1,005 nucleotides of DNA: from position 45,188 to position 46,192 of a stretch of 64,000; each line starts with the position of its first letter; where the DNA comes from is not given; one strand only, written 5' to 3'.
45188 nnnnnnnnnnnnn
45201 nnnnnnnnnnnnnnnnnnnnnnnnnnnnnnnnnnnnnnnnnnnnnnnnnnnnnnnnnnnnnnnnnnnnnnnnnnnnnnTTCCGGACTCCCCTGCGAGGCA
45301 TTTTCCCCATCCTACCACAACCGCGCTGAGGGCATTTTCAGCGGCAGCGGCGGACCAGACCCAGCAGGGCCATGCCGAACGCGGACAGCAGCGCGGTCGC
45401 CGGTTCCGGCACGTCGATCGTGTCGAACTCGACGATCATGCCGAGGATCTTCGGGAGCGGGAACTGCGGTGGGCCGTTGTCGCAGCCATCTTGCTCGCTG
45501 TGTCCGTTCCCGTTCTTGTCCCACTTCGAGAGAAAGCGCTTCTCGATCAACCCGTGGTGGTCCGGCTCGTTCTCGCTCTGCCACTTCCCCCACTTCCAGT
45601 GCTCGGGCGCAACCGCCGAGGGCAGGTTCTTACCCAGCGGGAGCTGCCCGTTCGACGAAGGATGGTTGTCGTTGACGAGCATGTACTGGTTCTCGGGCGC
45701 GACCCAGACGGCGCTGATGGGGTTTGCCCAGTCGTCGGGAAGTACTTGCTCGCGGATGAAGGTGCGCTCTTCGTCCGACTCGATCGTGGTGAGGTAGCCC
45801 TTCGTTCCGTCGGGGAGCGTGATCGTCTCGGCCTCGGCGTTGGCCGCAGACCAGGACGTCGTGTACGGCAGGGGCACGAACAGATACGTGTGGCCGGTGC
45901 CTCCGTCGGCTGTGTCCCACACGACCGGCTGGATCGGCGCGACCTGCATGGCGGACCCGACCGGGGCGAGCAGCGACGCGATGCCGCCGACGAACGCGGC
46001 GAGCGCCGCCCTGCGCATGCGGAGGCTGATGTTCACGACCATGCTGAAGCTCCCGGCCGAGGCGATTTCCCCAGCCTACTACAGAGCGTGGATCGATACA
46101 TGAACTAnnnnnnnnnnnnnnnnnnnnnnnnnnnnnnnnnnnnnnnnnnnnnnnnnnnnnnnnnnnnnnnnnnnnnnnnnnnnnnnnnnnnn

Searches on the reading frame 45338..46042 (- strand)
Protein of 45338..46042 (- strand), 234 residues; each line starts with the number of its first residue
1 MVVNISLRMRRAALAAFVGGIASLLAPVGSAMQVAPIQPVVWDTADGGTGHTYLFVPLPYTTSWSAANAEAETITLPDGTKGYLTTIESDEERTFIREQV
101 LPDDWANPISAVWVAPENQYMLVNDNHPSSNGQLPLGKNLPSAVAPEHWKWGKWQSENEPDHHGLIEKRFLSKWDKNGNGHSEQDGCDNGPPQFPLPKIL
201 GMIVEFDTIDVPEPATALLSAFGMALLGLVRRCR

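Call 60: search_protein_families(library=pfam, proteins=[window:45338-46042:-], max_evalue=0.001)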
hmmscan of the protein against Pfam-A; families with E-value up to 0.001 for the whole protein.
window:45338-46042:- (234 aa): 1 family
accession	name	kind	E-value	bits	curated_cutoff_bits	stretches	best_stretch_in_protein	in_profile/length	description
PF07589.16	PEP-CTERM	-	8.2e-06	26.1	20.7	1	210-234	1-23/24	PEP-CTERM motif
